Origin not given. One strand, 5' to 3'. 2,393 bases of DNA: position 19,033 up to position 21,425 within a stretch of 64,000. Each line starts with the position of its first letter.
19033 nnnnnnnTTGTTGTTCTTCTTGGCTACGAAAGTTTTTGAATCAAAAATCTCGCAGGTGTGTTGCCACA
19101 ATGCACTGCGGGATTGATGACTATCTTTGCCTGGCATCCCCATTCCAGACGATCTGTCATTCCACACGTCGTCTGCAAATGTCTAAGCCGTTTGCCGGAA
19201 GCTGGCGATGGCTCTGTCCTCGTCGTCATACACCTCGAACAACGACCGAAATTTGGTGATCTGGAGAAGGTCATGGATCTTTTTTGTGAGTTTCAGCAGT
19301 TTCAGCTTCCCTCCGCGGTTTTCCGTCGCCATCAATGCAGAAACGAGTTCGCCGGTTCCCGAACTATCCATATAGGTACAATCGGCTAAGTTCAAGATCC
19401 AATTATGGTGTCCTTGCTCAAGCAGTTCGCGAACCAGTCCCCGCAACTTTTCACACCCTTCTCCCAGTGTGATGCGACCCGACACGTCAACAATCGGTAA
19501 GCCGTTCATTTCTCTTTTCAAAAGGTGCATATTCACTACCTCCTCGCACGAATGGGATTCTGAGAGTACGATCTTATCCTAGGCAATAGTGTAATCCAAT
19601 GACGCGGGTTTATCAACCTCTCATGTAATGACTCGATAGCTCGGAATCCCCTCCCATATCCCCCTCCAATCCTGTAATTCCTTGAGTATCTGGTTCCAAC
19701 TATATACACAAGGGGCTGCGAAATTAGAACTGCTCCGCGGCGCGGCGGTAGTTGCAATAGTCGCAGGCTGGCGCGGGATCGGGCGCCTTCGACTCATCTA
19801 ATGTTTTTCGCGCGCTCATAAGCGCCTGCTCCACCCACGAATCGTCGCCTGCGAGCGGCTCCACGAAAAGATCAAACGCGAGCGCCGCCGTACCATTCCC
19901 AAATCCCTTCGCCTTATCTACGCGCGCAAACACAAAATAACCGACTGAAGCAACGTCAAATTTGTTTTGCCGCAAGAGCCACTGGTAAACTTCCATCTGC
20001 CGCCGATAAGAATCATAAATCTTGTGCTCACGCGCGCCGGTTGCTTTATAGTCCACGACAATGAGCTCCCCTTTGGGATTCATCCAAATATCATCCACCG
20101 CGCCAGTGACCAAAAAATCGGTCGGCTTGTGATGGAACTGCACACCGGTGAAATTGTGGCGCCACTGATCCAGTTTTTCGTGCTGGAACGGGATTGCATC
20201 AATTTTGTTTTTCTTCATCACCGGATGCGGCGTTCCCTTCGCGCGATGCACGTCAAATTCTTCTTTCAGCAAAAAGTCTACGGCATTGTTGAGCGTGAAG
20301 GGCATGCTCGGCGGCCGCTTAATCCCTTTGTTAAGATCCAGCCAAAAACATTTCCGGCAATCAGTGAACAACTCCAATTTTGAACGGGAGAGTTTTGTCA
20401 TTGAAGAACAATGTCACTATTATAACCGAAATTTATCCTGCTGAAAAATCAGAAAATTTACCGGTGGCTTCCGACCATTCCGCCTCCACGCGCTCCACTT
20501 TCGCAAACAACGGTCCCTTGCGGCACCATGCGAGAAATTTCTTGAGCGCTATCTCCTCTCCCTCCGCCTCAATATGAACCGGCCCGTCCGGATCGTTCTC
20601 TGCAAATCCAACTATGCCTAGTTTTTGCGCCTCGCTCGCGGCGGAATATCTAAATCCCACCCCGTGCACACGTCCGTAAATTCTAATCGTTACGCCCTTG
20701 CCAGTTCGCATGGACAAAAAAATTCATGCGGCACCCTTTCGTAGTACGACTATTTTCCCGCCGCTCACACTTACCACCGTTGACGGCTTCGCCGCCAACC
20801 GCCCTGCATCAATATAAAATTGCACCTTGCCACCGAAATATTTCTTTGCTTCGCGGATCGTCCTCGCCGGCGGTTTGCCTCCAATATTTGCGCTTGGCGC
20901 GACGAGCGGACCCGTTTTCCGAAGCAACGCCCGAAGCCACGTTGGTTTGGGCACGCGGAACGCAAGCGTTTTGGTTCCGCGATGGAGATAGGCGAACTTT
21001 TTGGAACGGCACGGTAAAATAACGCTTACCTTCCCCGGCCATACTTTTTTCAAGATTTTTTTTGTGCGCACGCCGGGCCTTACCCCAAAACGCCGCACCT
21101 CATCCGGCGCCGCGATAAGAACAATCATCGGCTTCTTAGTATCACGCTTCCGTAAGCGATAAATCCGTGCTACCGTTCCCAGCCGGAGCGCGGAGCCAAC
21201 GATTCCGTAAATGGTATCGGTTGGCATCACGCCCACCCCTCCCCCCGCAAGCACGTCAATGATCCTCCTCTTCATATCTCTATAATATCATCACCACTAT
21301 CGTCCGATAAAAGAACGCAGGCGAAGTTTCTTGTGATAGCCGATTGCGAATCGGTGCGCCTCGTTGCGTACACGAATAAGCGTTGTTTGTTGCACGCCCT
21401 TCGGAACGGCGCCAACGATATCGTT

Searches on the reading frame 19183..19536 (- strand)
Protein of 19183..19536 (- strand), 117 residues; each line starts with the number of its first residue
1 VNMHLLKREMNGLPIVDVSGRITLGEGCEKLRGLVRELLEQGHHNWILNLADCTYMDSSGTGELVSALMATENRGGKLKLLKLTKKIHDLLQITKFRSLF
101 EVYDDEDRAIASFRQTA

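Call 78: search_protein_families(library=pfam, proteins=[window:19183-19536:-], max_evalue=0.001)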
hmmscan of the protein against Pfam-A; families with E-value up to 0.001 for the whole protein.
window:19183-19536:- (117 aa): 2 families
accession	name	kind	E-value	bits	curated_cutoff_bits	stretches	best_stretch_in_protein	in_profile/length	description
PF01740.26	STAS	-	7.4e-12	45.4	22.6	1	11-109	8-106/106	STAS domain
PF13466.11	STAS_2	-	4.6e-09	36.8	29.2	1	16-93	1-76/80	STAS domain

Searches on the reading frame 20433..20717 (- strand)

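Call 78: search_protein_families(library=pfam, proteins=[window:20433-20717:-], max_evalue=0.001)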
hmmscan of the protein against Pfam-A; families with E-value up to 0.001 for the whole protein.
window:20433-20717:- (94 aa): 1 family
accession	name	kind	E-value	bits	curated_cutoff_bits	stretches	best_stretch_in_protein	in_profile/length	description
PF00708.24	Acylphosphatase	-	1.7e-24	86.3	22.5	1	10-92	2-84/85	Acylphosphatase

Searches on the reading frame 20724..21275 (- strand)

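Call 78: search_protein_families(library=pfam, proteins=[window:20724-21275:-], max_evalue=0.001)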
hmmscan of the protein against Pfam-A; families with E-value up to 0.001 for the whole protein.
window:20724-21275:- (183 aa): 1 family
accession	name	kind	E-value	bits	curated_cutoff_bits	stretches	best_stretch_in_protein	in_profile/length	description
PF01300.24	Sua5_yciO_yrdC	-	7e-43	146.6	25.1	1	8-181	2-178/178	Telomere recombination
